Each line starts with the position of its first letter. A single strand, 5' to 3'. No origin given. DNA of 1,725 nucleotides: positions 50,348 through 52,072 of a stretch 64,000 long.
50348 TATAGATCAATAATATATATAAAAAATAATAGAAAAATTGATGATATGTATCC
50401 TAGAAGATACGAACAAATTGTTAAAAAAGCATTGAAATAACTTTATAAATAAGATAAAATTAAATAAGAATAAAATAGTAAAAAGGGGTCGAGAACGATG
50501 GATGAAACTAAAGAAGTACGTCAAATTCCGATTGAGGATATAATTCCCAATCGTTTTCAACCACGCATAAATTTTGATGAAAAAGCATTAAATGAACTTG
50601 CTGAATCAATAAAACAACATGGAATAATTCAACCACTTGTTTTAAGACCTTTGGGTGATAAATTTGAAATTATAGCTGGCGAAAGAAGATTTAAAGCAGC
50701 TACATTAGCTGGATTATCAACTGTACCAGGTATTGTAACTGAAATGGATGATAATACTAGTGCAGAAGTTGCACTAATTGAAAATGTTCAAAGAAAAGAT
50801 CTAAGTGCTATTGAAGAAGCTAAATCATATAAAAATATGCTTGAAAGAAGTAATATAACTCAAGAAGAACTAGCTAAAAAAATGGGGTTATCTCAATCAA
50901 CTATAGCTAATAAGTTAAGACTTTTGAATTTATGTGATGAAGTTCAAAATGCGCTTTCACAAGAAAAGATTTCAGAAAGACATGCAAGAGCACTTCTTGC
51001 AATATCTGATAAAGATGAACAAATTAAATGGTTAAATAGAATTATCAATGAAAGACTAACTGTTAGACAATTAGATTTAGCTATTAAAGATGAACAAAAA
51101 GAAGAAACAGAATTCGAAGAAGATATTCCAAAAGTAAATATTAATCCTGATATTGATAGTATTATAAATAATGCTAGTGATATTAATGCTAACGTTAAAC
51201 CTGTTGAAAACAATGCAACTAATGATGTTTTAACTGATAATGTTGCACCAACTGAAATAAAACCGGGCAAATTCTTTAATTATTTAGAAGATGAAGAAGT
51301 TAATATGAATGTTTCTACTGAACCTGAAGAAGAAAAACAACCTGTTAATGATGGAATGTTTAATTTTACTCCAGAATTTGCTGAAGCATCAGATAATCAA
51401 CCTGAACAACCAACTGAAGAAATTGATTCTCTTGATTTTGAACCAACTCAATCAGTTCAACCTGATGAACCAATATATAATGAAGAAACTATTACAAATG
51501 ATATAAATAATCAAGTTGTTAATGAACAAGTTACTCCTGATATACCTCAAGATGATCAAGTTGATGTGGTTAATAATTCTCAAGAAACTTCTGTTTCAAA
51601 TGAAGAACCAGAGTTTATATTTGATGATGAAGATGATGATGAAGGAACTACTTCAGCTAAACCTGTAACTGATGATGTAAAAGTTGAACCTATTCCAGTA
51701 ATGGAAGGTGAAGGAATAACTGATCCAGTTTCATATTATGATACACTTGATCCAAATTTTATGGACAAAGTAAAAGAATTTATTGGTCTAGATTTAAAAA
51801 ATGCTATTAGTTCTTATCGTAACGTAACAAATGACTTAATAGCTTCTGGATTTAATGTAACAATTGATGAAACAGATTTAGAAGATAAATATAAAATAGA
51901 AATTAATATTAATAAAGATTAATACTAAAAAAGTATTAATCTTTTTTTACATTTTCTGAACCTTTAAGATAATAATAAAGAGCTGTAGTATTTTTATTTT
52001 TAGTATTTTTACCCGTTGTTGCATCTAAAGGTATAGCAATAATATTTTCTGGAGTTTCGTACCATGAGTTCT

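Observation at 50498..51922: Sole ParB homolog at the rsmG locus is Noc-type, has no soj/spo0J partners, and carries a ~270-aa acidic disordered tail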

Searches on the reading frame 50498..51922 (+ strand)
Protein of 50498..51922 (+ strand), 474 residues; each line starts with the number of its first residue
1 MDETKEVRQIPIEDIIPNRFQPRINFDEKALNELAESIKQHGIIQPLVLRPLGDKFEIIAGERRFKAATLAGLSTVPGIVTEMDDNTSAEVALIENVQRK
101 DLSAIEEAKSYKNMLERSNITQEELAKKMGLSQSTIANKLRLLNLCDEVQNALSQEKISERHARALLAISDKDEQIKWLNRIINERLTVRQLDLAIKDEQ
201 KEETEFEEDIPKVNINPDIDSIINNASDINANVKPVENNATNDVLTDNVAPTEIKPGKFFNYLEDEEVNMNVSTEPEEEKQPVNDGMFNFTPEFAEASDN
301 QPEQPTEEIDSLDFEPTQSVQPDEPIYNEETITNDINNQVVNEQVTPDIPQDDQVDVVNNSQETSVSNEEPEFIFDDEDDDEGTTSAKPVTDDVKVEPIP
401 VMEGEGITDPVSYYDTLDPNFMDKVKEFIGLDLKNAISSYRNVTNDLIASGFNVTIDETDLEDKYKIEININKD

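Call 6: search_protein_families(library=pfam, proteins=[window:50498-51922:+], max_evalue=0.01)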
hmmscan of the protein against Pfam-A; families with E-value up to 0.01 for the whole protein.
window:50498-51922:+ (474 aa): 10 families
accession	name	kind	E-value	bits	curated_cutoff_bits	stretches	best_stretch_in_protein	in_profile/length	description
PF17762.8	HTH_ParB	-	5e-34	117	22.6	1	100-200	1-101/102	ParB HTH domain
PF02195.25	ParB_N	-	1.1e-33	115.6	26.3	1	6-98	2-95/95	ParB N-terminal domain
PF01381.28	HTH_3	-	1.2e-05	25.6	23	1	113-137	3-27/55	Helix-turn-helix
PF20432.4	Xre-like-HTH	-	0.0005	20.8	25.8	1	108-140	12-43/63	Antitoxin Xre-like helix-turn-helix domain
PF18024.7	HTH_50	-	0.00079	19.5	27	1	125-142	29-46/50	Helix-turn-helix domain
PF08279.18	HTH_11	-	0.0012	19.1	25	1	116-144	12-40/55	HTH domain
PF01978.25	TrmB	-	0.0017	18.6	25.6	1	107-150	10-53/68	Sugar-specific transcriptional regulator TrmB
PF04814.19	HNF-1_N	-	0.0041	18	29.7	1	87-140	100-155/175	Hepatocyte nuclear factor 1 (HNF-1), N terminus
PF04545.22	Sigma70_r4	-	0.0042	17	24.1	0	120-136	21-37/50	Sigma-70, region 4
PF13412.12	HTH_24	-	0.0052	16.8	21.9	0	117-139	15-37/48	Winged helix-turn-helix DNA-binding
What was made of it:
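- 50498..51922 (+): noc-like gene (474 aa plus stop). Pfam ParB_N and HTH_ParB (call 6).
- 50513..50791 (+): N-terminal CTP-binding domain (aa 6-98). It contains PNRFQPR and GERRFKA; the third motif, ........, spans aa 95-102. Pfam ParB_N (call 6).
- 50795..51097 (+): DNA-binding HTH domain (aa 100-200) with Q133, K139, N144, R161. These correspond to positions 173, 179, 184 and 201. Pfam HTH_ParB (call 6).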

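Call 7: search_protein_families(library=ncbifam, proteins=[window:50498-51922:+], max_evalue=0.01)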
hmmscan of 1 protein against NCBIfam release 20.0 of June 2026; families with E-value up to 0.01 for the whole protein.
window:50498-51922:+ (474 aa): 10 families
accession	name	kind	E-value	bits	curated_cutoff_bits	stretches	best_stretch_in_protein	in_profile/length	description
TIGR04285.1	nucleoid_noc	exception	1.5e-86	289.9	315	1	6-225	1-221/255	nucleoid occlusion protein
TIGR00180.1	parB_part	domain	1.3e-53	181.6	58.45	1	5-182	3-185/186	ParB/RepB/Spo0J family partition protein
TIGR03734.1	PRTRC_parB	hypoth_equivalog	8.2e-43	146.8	278.6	1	21-197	7-187/555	PRTRC system ParB family protein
TIGR03454.1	partition_RepB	equivalog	9.5e-17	61.4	201.5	1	3-141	60-199/325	plasmid partitioning protein RepB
NF010406.0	PRK13832.1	subfamily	1.7e-14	53.3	640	1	27-177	25-177/578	plasmid partitioning protein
NF010440.0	PRK13866.1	equivalog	2.4e-07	30.2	522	1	29-113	88-174/336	plasmid partitioning protein RepB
NF010252.0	PRK13698.1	equivalog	4.6e-05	22.5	274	1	27-167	85-225/323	ParB/RepB/Spo0J family plasmid partition protein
NF007271.0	PRK09726.1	equivalog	0.00054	19.9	79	1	108-138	14-44/88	type II toxin-antitoxin system antitoxin HipB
NF040939.2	trans_reg_lrs14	equivalog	0.0076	16.3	90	0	107-151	23-68/103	Lrs14 family HTH-type transcriptional regulator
TIGR04381.1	HTH_TypR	domain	0.008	16.2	30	0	124-142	26-44/49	TyrR/PhhR family helix-turn-helix DNA-binding protein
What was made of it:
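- On the NCBIfam Noc model the protein scores 289.9 bits, against 181.6 for generic ParB (call 7). It falls below the curated Noc cut-off (call 7).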

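Call 10: find_encoding_contigs(protein=window:50498-51919:+, flank=10000, max_places=6)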
Protein window:50498-51919:+ (474 aa): 11 contigs read that carry it; 4 places shown.
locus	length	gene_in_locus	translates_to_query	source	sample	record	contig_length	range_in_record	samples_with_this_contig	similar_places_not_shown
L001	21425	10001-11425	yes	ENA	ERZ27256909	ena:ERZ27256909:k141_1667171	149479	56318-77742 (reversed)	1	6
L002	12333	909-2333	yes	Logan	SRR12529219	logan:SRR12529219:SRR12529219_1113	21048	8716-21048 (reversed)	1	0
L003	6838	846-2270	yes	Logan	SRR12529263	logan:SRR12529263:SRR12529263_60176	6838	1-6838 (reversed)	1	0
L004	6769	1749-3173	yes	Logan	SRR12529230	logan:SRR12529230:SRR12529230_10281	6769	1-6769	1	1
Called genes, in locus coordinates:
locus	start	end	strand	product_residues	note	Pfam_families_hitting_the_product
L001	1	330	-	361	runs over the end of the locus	PF02463:SMC_N, PF13175:AAA_15 (weak), PF13476:AAA_23, PF13514:AAA_27 (weak), PF13304:AAA_21 (faint)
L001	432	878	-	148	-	PF06338:ComK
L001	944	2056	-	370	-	PF00712:DNA_pol3_beta, PF02767:DNA_pol3_beta_2, PF02768:DNA_pol3_beta_3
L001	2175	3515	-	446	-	PF11638:DnaA_N, PF00308:Bac_DnaA, PF01637:ATPase_2 (faint), PF00004:AAA (weak), PF13173:AAA_14 (weak), PF08299:Bac_DnaA_C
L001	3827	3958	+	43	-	PF00468:Ribosomal_L34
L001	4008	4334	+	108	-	PF00825:Ribonuclease_P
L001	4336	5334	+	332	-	PF02096:60KD_IMP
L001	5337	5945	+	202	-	PF13083:KH_KhpA-B, PF01424:R3H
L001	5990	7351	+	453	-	PF10396:TrmE_N, PF00350:Dynamin_N (faint), PF12631:MnmE_helical, PF01926:MMR_HSR1, PF02421:FeoB_N (weak)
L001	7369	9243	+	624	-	PF00890:FAD_binding_2 (faint), PF01134:GIDA, PF12831:FAD_oxidored (weak), PF21680:GIDA_C_1st, PF13932:SAM_GIDA_C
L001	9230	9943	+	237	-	PF02527:GidB, PF13847:Methyltransf_31 (weak)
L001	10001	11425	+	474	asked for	PF02195:ParB_N, PF17762:HTH_ParB, PF01381:HTH_3 (faint)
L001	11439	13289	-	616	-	PF00912:Transgly, PF00905:Transpeptidase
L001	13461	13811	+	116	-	-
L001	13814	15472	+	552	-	PF03485:Arg_tRNA_synt_N, PF00750:tRNA-synt_1d, PF05746:DALR_1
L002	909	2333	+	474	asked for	PF02195:ParB_N, PF17762:HTH_ParB, PF01381:HTH_3 (faint)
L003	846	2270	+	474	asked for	PF02195:ParB_N, PF17762:HTH_ParB, PF01381:HTH_3 (faint)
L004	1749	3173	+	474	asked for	PF02195:ParB_N, PF17762:HTH_ParB, PF01381:HTH_3 (faint)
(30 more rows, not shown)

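Call 11: find_homologous_proteins(query=window:50498-51919:+, max_evalue=1e-10)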
Query window:50498-51919:+ (474 aa): 8000 proteins with E <= 1e-10 among 8000 candidates; the best 120 are listed.
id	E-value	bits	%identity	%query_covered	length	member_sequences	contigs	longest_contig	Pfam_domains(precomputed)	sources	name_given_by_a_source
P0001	0.0e+0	1009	100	100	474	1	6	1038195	PF01381.29,PF17762.9,PF02195.27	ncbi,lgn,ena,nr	ncbi:MAG: ParB/RepB/Spo0J family partition protein [Bacilli bacterium]|nr:ParB/RepB/Spo0J family par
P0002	4.4e-230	783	79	100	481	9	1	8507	PF01381.29,PF17762.9,PF02195.27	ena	-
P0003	4.5e-225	766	78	100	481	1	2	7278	PF01381.29,PF17762.9,PF02195.27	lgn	-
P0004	4.7e-212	723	74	100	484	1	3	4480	PF01381.29,PF17762.9,PF02195.27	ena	-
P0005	1.0e-198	679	72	100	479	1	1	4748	PF17762.9,PF02195.27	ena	-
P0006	2.3e-198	678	72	100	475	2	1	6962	PF01381.29,PF17762.9,PF02195.27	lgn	-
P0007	1.3e-186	639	68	100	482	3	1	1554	PF01381.29,PF17762.9,PF02195.27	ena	-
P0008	3.5e-177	608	66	100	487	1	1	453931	PF01381.29,PF17762.9,PF02195.27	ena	-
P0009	4.1e-177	608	63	100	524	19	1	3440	PF01381.29,PF17762.9,PF02195.27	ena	-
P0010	5.0e-177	608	67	74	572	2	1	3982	PF01381.29,PF17762.9,PF02195.27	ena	-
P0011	9.5e-177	607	66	100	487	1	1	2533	PF01381.29,PF17762.9,PF02195.27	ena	-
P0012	1.7e-176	606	65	100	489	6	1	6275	PF01381.29,PF17762.9,PF02195.27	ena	-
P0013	1.4e-175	603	63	100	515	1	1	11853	PF01381.29,PF17762.9,PF02195.27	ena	-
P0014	1.6e-175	603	63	100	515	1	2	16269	PF01381.29,PF17762.9,PF02195.27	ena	-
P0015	6.4e-175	601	69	73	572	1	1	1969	PF01381.29,PF17762.9,PF02195.27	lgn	-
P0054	2.2e-135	470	55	100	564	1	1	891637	PF17762.9,PF02195.27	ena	-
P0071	7.1e-110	386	48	100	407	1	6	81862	PF17762.9,PF02195.27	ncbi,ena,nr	ncbi:MAG: ParB/RepB/Spo0J family partition protein [Bacilli bacterium]|nr:ParB/RepB/Spo0J family par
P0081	1.2e-107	379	56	64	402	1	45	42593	PF17762.9,PF02195.27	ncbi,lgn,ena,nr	ncbi:TPA: ParB/RepB/Spo0J family partition protein [Candidatus Ventrenecus stercoripullorum]|nr:ParB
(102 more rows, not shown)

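Call 15: find_encoding_contigs(protein=P0008, flank=10000, max_places=2)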
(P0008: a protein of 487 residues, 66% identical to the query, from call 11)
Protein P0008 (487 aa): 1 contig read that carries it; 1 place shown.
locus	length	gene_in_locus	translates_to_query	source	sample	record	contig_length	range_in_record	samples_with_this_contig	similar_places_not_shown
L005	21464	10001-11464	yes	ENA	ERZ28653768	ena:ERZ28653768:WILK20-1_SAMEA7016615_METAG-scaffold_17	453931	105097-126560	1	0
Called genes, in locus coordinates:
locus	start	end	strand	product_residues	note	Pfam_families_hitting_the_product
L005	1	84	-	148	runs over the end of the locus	PF06338:ComK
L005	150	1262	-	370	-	PF00712:DNA_pol3_beta, PF02767:DNA_pol3_beta_2, PF02768:DNA_pol3_beta_3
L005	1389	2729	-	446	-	PF11638:DnaA_N, PF01637:ATPase_2 (faint), PF00308:Bac_DnaA, PF00004:AAA (weak), PF13173:AAA_14 (weak), PF08299:Bac_DnaA_C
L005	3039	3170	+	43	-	PF00468:Ribosomal_L34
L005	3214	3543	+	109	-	PF00825:Ribonuclease_P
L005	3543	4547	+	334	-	PF02096:60KD_IMP, PF13858:DUF4199 (weak)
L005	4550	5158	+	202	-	PF13083:KH_KhpA-B, PF01424:R3H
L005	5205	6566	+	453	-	PF10396:TrmE_N, PF12631:MnmE_helical, PF00350:Dynamin_N (faint), PF01926:MMR_HSR1, PF02421:FeoB_N (weak)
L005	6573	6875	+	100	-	PF13354:Beta-lactamase2, PF00144:Beta-lactamase (weak)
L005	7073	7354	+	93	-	-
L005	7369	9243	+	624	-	PF00890:FAD_binding_2 (faint), PF01134:GIDA, PF12831:FAD_oxidored (faint), PF21680:GIDA_C_1st, PF13932:SAM_GIDA_C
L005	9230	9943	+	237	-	PF02527:GidB, PF13847:Methyltransf_31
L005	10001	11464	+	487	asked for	PF02195:ParB_N, PF17762:HTH_ParB, PF01381:HTH_3 (faint)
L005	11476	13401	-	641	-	PF00912:Transgly, PF00905:Transpeptidase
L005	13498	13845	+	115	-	-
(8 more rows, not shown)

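Call 16: find_encoding_contigs(protein=P0054, flank=10000, max_places=2)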
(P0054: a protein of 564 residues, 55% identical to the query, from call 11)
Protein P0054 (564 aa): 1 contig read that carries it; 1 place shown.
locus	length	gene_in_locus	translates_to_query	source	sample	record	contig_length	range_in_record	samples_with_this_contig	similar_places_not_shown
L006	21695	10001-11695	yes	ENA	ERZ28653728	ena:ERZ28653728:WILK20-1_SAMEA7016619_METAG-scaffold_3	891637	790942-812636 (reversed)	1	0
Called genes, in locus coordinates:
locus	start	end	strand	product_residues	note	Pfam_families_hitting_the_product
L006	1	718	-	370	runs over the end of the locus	PF00712:DNA_pol3_beta, PF02767:DNA_pol3_beta_2 (weak), PF00712:DNA_pol3_beta, PF02767:DNA_pol3_beta_2, PF02768:DNA_pol3_beta_3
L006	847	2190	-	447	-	PF11638:DnaA_N (weak), PF00308:Bac_DnaA, PF01637:ATPase_2 (faint), PF13173:AAA_14 (weak), PF13401:AAA_22 (faint), PF00004:AAA (weak), PF08299:Bac_DnaA_C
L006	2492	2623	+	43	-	PF00468:Ribosomal_L34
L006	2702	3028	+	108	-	PF00825:Ribonuclease_P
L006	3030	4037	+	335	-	PF02096:60KD_IMP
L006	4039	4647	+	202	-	PF13083:KH_KhpA-B, PF01424:R3H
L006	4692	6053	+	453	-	PF10396:TrmE_N, PF00350:Dynamin_N (faint), PF12631:MnmE_helical, PF01926:MMR_HSR1, PF02421:FeoB_N (weak)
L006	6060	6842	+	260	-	PF13354:Beta-lactamase2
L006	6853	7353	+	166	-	PF00583:Acetyltransf_1, PF13673:Acetyltransf_10, PF13508:Acetyltransf_7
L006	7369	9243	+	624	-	PF00890:FAD_binding_2 (faint), PF01134:GIDA, PF12831:FAD_oxidored (weak), PF21680:GIDA_C_1st, PF13932:SAM_GIDA_C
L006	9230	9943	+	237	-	PF02527:GidB, PF13847:Methyltransf_31 (weak)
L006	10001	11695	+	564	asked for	PF02195:ParB_N, PF17762:HTH_ParB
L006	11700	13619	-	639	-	PF00912:Transgly, PF00905:Transpeptidase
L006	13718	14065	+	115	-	-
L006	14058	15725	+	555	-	PF03485:Arg_tRNA_synt_N, PF00750:tRNA-synt_1d, PF05746:DALR_1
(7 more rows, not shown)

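Call 17: find_encoding_contigs(protein=P0081, flank=10000, max_places=2)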
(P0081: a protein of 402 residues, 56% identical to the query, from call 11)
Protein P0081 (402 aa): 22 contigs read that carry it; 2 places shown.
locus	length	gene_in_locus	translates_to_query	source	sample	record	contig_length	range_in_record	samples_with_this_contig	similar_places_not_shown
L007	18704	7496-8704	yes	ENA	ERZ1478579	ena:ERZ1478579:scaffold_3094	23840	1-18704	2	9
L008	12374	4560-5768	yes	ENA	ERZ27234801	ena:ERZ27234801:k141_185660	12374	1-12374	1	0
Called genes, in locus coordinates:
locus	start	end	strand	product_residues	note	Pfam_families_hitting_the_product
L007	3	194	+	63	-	?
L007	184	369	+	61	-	-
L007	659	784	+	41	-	PF00468:Ribosomal_L34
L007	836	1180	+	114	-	PF00825:Ribonuclease_P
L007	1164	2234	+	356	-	PF02096:60KD_IMP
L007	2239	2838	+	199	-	PF13083:KH_KhpA-B, PF01424:R3H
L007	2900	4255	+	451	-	PF10396:TrmE_N, PF00350:Dynamin_N (faint), PF12631:MnmE_helical, PF00009:GTP_EFTU (weak), PF01926:MMR_HSR1, PF02421:FeoB_N, PF04548:AIG1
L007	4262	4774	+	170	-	PF00583:Acetyltransf_1, PF13508:Acetyltransf_7 (faint)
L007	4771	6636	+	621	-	PF01134:GIDA, PF07992:Pyr_redox_2 (faint), PF21680:GIDA_C_1st, PF13932:SAM_GIDA_C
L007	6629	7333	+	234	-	PF13649:Methyltransf_25 (faint), PF02527:GidB, PF03848:TehB (faint), PF05175:MTS (weak), PF13847:Methyltransf_31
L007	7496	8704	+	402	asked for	PF02195:ParB_N, PF17762:HTH_ParB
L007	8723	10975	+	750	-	PF07963:N_methyl (weak), PF09479:Flg_new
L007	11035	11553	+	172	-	PF09479:Flg_new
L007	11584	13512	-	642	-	PF00912:Transgly, PF00905:Transpeptidase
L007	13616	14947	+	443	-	-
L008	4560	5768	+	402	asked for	PF02195:ParB_N, PF17762:HTH_ParB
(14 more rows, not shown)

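Call 18: find_encoding_contigs(protein=P0071, flank=10000, max_places=2)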
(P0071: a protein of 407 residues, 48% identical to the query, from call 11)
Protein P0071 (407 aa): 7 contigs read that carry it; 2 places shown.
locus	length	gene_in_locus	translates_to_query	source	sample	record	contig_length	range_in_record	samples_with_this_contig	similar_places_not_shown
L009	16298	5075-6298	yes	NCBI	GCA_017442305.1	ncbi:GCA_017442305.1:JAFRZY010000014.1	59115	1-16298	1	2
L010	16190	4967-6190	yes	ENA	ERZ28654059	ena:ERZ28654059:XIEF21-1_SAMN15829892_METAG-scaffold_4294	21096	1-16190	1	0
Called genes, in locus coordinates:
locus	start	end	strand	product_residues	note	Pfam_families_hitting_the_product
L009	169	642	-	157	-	-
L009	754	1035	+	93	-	PF12844:HTH_19 (weak), PF01381:HTH_3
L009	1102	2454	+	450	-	PF10396:TrmE_N, PF00009:GTP_EFTU (faint), PF00350:Dynamin_N (faint), PF12631:MnmE_helical, PF01926:MMR_HSR1, PF02421:FeoB_N, PF04548:AIG1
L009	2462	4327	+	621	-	PF01134:GIDA, PF21680:GIDA_C_1st, PF13932:SAM_GIDA_C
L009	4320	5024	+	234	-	PF02527:GidB, PF13847:Methyltransf_31 (weak)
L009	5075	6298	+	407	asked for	PF02195:ParB_N, PF17762:HTH_ParB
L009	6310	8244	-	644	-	PF00912:Transgly, PF00905:Transpeptidase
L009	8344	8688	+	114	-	-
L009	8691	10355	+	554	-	PF03485:Arg_tRNA_synt_N, PF00750:tRNA-synt_1d, PF05746:DALR_1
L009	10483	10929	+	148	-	-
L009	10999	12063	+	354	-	PF03462:PCRF, PF00472:RF-1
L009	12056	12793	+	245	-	PF05175:MTS, PF06325:PrmA, PF07669:Eco57I (weak), PF08241:Methyltransf_11 (weak), PF08242:Methyltransf_12 (weak), PF13649:Methyltransf_25, PF13847:Methyltransf_31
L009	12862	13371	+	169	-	PF09551:Spore_II_R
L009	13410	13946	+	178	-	PF02659:Mntp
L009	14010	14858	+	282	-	PF01116:F_bP_aldolase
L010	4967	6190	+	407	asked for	PF02195:ParB_N, PF17762:HTH_ParB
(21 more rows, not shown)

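Call 21: search_solved_structures(query=window:50498-51919:+, max_evalue=0.00001, show_alignments=3)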
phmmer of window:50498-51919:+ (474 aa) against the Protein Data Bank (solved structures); distinct sequences matched with E-value up to 0.00001: 13.
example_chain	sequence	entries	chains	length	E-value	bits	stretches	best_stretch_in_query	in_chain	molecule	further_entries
7nfu_A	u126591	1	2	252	2.8e-59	204.8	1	3-193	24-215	Nucleoid occlusion protein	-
7ng0_A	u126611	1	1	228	5e-59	203.9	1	5-193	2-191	Nucleoid occlusion protein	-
6sdk_A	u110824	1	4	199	7.6e-51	177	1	6-197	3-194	Stage 0 sporulation protein J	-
7ol9_A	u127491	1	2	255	2.9e-49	171.8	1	5-194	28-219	Nucleoid occlusion protein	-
1vz0_A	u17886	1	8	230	1.2e-48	169.7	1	8-193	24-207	Chromosome-partitioning protein Spo0J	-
4umk_A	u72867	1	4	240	1.8e-45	159.3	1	5-198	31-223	PROBABLE CHROMOSOME-PARTITIONING PROTEIN PARB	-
7bnk_A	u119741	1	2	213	1e-42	150.2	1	7-198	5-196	ParB family protein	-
7o0n_A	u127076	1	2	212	6.4e-42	147.6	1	7-198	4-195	ParB family protein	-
7bnr_A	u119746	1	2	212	6.6e-42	147.5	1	7-198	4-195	ParB family protein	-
6t1f_A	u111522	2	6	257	7.9e-40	140.7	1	8-193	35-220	Chromosome-partitioning protein ParB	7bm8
6y93_A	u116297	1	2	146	4.1e-26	95.5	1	88-194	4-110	Nucleoid occlusion protein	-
6s6h_A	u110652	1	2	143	1.7e-17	67.1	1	90-193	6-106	Chromosome-partitioning protein ParB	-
8qa8_A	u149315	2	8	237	9.6e-08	35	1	22-182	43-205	Transcriptional repressor protein KorB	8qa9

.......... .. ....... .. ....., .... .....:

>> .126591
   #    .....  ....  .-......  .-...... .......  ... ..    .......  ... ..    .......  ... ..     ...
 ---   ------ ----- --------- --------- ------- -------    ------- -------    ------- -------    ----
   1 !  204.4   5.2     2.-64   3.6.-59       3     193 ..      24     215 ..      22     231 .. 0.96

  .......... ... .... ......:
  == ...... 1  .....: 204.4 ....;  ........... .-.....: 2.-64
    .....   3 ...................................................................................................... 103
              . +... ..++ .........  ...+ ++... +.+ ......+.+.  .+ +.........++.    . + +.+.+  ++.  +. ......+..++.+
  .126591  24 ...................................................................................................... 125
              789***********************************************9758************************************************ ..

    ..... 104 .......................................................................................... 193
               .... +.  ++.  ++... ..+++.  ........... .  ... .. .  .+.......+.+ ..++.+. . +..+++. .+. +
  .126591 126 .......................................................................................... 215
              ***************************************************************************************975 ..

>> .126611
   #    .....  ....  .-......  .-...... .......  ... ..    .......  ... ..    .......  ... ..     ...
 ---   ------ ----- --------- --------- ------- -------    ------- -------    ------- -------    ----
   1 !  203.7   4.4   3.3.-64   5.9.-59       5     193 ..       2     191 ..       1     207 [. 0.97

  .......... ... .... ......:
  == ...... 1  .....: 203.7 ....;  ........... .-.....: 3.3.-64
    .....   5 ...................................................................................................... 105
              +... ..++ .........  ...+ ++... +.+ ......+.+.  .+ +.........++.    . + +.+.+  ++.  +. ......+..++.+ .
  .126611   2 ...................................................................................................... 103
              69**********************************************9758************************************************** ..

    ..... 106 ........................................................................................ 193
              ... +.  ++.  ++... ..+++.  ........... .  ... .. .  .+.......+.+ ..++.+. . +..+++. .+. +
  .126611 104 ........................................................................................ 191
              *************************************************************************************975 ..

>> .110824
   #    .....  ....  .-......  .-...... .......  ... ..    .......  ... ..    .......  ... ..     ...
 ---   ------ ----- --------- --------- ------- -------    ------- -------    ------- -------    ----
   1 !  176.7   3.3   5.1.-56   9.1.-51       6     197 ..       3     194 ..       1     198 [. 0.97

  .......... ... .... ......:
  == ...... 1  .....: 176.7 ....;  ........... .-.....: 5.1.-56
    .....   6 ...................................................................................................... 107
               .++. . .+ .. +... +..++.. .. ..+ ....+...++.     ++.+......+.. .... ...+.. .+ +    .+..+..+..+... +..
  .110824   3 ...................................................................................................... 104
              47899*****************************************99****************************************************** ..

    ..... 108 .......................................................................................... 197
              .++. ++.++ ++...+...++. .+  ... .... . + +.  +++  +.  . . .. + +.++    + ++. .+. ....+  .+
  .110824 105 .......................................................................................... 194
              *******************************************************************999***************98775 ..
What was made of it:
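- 50795..51097 (+): Alignment to Noc 7NFU (call 21).
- The best PDB match is Geobacillus Noc 7NFU at 204.8 bits, against 177 for B. subtilis Spo0J (call 21). B. subtilis Noc itself scores slightly lower than B. subtilis Spo0J against this protein (171.8 against 177, call 21). Overall similarity to B. subtilis Noc is no higher than to B. subtilis Spo0J (call 21).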
